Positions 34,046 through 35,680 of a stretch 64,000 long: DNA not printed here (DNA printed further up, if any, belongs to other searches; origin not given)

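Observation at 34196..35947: DsrK/HdrD-like CCG Fe-S oxidoreductase fused to a response-regulator receiver domain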

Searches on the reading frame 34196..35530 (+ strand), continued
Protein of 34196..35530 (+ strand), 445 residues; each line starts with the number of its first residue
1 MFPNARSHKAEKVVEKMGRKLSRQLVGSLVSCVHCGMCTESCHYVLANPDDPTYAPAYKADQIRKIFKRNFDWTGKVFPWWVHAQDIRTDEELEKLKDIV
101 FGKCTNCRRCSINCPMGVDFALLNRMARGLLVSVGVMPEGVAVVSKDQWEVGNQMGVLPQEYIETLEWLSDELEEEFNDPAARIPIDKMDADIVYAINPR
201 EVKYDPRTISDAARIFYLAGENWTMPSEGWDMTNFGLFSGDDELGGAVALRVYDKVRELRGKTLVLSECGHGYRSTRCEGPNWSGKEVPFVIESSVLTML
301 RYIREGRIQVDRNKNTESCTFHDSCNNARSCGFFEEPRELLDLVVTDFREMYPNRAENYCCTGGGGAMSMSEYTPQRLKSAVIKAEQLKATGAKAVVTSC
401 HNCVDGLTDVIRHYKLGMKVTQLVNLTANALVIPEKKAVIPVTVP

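Call 56: find_encoding_contigs(protein=P0460, flank=7000, max_places=2)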
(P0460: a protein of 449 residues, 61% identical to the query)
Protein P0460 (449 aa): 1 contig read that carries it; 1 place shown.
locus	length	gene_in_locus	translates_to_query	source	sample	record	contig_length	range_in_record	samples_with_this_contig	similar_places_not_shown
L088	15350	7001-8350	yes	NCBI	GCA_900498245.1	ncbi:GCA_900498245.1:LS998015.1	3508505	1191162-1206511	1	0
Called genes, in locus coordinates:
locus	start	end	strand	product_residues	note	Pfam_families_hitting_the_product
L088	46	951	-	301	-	PF17284:Spermine_synt_N, PF01564:Spermine_synth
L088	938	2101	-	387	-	PF00278:Orn_DAP_Arg_deC, PF01168:Ala_racemase_N, PF02784:Orn_Arg_deC_N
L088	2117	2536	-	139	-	PF02675:AdoMet_dc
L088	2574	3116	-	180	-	PF13560:HTH_31, PF13744:HTH_37 (weak), PF01381:HTH_3, PF13443:HTH_26 (weak), PF07883:Cupin_2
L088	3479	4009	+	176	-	PF13505:OMP_b-brl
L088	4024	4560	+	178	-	-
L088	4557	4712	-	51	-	-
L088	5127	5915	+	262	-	PF01976:DUF116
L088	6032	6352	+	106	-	PF04358:DsrC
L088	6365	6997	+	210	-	-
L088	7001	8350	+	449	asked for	PF13183:Fer4_8, PF13534:Fer4_17, PF02754:CCG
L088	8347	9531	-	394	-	PF00155:Aminotran_1_2 (weak), PF00266:Aminotran_5, PF01212:Beta_elim_lyase (weak), PF01041:DegT_DnrJ_EryC1 (weak), PF01053:Cys_Met_Meta_PP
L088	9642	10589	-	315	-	PF03747:ADP_ribosyl_GH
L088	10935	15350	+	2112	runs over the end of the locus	PF08448:PAS_4, PF00989:PAS, PF08448:PAS_4, PF13426:PAS_9, PF00989:PAS, PF00989:PAS, PF08448:PAS_4, PF13188:PAS_8, +21 more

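Call 57: find_encoding_contigs(protein=P0499, flank=7000, max_places=2)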
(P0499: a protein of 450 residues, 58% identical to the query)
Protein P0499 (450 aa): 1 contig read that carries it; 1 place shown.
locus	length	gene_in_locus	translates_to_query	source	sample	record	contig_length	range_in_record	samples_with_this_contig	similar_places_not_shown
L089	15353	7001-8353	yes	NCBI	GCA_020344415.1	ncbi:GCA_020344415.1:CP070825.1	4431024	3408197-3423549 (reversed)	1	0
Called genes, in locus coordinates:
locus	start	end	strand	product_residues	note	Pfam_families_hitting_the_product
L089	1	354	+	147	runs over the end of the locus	-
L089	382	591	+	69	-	-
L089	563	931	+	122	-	PF08241:Methyltransf_11 (weak)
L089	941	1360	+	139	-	-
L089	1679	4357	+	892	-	PF04932:Wzy_C, PF13181:TPR_8 (faint), PF01841:Transglut_core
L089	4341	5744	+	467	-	PF13576:Pentapeptide_3 (faint), PF13599:Pentapeptide_4 (faint), PF00805:Pentapeptide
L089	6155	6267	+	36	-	PF04358:DsrC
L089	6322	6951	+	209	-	-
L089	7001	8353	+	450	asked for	PF13183:Fer4_8, PF13534:Fer4_17 (weak), PF02754:CCG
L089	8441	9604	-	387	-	PF00266:Aminotran_5, PF01053:Cys_Met_Meta_PP, PF01212:Beta_elim_lyase (weak)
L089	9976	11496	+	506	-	PF00989:PAS, PF08448:PAS_4, PF13426:PAS_9, PF00989:PAS, PF08448:PAS_4, PF13426:PAS_9, PF00512:HisKA, PF02518:HATPase_c, +3 more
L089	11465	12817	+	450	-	PF00072:Response_reg, PF00158:Sigma54_activat, PF01078:Mg_chelatase (faint), PF14532:Sigma54_activ_2, PF00004:AAA (weak), PF07728:AAA_5, PF25601:AAA_lid_14, PF02954:HTH_8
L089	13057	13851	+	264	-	PF00072:Response_reg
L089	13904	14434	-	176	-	PF02518:HATPase_c, PF13589:HATPase_c_3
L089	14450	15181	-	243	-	PF02811:PHP, PF13263:PHP_C (weak)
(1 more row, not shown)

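Call 67: find_encoding_contigs(protein=P0277, flank=9000, max_places=1)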
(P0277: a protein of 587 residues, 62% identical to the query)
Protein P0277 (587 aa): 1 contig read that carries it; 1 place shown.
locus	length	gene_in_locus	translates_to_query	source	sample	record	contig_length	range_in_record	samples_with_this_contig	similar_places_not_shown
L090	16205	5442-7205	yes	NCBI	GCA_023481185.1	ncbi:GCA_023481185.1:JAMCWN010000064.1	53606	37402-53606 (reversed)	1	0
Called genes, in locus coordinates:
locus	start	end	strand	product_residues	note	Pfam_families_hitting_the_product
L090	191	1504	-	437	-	PF00115:COX1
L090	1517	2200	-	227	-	PF13442:Cytochrome_CBB3 (weak), PF22085:NorB_cytochrome_c-like (faint), PF00034:Cytochrom_C, PF13442:Cytochrome_CBB3 (weak), PF02433:FixO (weak)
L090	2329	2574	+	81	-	-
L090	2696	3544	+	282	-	PF13557:Phenol_MetA_deg (weak)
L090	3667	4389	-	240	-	-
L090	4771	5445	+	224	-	-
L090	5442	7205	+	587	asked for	PF13183:Fer4_8, PF13534:Fer4_17, PF02754:CCG, PF00072:Response_reg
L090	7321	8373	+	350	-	PF02518:HATPase_c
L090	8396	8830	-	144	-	PF02082:Rrf2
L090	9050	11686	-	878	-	PF13620:CarboxypepD_reg, PF13715:CarbopepD_reg_2, PF13435:Cytochrome_C554 (faint), PF14522:Cytochrome_C7 (faint), PF14537:Cytochrom_c3_2 (faint), PF22113:Mtrc-MtrF_II-IV_dom (faint), PF02335:Cytochrom_C552 (faint), PF09699:Paired_CXXCH_1 (weak)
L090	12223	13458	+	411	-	PF02771:Acyl-CoA_dh_N, PF02770:Acyl-CoA_dh_M, PF00441:Acyl-CoA_dh_1, PF08028:Acyl-CoA_dh_2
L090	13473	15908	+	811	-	PF13802:Gal_mutarotas_2 (weak), PF01055:Glyco_hydro_31_2nd, PF21365:Glyco_hydro_31_3rd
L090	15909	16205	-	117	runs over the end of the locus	PF02635:DsrE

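Call 68: find_encoding_contigs(protein=P0284, flank=9000, max_places=1)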
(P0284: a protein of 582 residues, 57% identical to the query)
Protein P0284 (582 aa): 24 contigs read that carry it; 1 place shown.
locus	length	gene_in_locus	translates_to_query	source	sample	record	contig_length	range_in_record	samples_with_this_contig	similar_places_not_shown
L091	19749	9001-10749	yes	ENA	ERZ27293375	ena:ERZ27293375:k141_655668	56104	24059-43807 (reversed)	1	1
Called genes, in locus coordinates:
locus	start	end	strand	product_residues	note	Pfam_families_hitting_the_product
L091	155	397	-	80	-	-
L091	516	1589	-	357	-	PF03460:NIR_SIR_ferr, PF01077:NIR_SIR, PF12838:Fer4_7 (weak)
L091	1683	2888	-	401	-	PF03460:NIR_SIR_ferr, PF01077:NIR_SIR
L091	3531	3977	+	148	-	PF12728:HTH_17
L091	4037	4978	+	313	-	PF02665:Nitrate_red_gam (weak)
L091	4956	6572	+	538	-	PF12838:Fer4_7 (faint), PF13187:Fer4_9 (faint), PF00037:Fer4 (faint), PF13183:Fer4_8, PF13534:Fer4_17 (weak), PF02754:CCG (weak)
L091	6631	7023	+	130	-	PF00072:Response_reg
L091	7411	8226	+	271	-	PF00376:MerR (weak), PF12728:HTH_17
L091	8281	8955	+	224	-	-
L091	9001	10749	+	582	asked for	PF13183:Fer4_8, PF13237:Fer4_10 (faint), PF13534:Fer4_17, PF02754:CCG, PF00072:Response_reg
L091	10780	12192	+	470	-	PF08448:PAS_4 (weak), PF13426:PAS_9 (weak), PF02518:HATPase_c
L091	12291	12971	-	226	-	PF00072:Response_reg, PF00486:Trans_reg_C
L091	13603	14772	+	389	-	PF14306:PUA_2, PF01747:ATP-sulfurylase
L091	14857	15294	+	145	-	PF00037:Fer4 (faint), PF12838:Fer4_7, PF13187:Fer4_9 (weak), PF12139:APS-reductase_C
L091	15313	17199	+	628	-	PF00890:FAD_binding_2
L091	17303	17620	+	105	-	-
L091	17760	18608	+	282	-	PF03692:CxxCxxCC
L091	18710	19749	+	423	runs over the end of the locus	PF07992:Pyr_redox_2 (faint), PF13738:Pyr_redox_3 (faint), PF00890:FAD_binding_2 (weak), PF01266:DAO (weak), PF12831:FAD_oxidored, PF13450:NAD_binding_8, PF12838:Fer4_7 (faint), PF14697:Fer4_21 (faint), +1 more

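Call 69: find_encoding_contigs(protein=P0121, flank=9000, max_places=1)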
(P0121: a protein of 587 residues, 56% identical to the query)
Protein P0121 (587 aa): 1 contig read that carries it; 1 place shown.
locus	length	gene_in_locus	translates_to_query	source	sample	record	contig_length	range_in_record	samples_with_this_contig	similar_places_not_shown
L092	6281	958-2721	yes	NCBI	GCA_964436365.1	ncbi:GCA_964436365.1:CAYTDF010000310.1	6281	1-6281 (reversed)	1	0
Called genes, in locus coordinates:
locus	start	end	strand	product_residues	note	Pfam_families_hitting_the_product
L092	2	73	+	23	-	?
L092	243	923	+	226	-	-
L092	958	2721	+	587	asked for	PF13183:Fer4_8, PF13534:Fer4_17, PF02754:CCG, PF00072:Response_reg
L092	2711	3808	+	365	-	PF08448:PAS_4, PF02518:HATPase_c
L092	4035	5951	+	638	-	PF23023:Anti-Pycsar_Apyc1 (faint), PF00753:Lactamase_B, PF12706:Lactamase_B_2 (weak), PF10633:NPCBM_assoc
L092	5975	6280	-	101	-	?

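Call 70: find_encoding_contigs(protein=P0129, flank=9000, max_places=2)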
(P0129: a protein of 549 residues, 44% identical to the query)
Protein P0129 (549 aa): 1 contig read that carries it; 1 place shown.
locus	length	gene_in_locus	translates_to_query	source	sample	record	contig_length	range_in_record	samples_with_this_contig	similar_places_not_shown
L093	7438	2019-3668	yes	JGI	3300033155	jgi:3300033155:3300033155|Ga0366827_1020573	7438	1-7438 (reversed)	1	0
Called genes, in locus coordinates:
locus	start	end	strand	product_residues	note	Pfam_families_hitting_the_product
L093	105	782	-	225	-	PF06114:Peptidase_M78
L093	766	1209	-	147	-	PF13560:HTH_31 (weak), PF01381:HTH_3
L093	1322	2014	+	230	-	PF02665:Nitrate_red_gam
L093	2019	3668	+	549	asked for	PF13183:Fer4_8, PF13534:Fer4_17, PF02754:CCG, PF04358:DsrC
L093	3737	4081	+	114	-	PF04358:DsrC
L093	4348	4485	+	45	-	-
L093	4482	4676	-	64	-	-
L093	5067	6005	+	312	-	-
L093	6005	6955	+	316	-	PF13183:Fer4_8, PF13237:Fer4_10 (faint), PF13484:Fer4_16 (faint), PF13534:Fer4_17 (weak)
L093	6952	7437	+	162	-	?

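Call 74: find_encoding_contigs(protein=P0302, flank=9000, max_places=1)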
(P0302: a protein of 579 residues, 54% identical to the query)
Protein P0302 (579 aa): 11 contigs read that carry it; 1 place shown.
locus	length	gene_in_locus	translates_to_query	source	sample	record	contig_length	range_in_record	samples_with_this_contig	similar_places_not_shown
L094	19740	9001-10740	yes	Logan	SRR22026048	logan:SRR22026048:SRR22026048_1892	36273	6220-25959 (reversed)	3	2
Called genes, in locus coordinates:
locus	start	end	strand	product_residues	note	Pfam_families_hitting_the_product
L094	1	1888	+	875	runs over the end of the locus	PF11897:DUF3417, PF00343:Phosphorylase, PF28476:GlgP_C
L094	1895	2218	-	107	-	PF01638:HxlR (weak), PF12840:HTH_20, PF01022:HTH_5, PF12802:MarR_2 (weak), PF13412:HTH_24 (weak), PF13601:HTH_34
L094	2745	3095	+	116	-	PF01740:STAS, PF13466:STAS_2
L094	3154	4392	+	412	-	PF00202:Aminotran_3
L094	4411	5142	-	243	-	PF04402:SIMPL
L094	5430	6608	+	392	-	PF01103:Omp85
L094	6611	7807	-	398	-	PF13229:Beta_helix, PF02415:Chlam_PMP (faint)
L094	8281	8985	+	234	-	-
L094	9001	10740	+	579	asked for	PF13187:Fer4_9 (faint), PF13183:Fer4_8, PF13534:Fer4_17, PF02754:CCG, PF00072:Response_reg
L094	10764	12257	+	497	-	PF00989:PAS, PF08448:PAS_4, PF13188:PAS_8 (faint), PF13426:PAS_9 (weak), PF08448:PAS_4, PF13426:PAS_9 (weak), PF02518:HATPase_c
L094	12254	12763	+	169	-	PF02082:Rrf2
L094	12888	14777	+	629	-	PF00999:Na_H_Exchanger, PF02254:TrkA_N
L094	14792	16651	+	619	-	PF07244:POTRA (faint), PF01103:Omp85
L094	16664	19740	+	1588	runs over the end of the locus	PF04357:TamB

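Call 75: find_encoding_contigs(protein=P0313, flank=9000, max_places=1)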
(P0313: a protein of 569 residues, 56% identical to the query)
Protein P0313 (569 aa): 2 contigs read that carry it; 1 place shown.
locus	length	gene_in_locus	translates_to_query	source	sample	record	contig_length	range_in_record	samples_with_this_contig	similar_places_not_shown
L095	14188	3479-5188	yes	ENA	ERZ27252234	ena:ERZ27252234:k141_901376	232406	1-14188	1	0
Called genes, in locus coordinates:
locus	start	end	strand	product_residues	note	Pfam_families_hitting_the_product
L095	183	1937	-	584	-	PF07719:TPR_2 (faint), PF13174:TPR_6 (faint), PF13181:TPR_8 (faint), PF13424:TPR_12 (faint), PF13428:TPR_14 (faint), PF13432:TPR_16 (faint), PF14559:TPR_19 (faint), PF13431:TPR_17 (faint)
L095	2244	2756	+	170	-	PF02082:Rrf2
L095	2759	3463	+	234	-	-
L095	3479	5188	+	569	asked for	PF13183:Fer4_8, PF13534:Fer4_17, PF02754:CCG, PF00072:Response_reg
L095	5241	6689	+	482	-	PF00989:PAS (faint), PF08448:PAS_4, PF13426:PAS_9 (weak), PF08448:PAS_4, PF13426:PAS_9 (weak), PF02518:HATPase_c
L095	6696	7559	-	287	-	-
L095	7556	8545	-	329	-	PF12146:Hydrolase_4, PF00561:Abhydrolase_1, PF12697:Abhydrolase_6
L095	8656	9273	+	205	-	PF10502:Peptidase_S26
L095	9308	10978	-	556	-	-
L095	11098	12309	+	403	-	PF01168:Ala_racemase_N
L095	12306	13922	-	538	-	-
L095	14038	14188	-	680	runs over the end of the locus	-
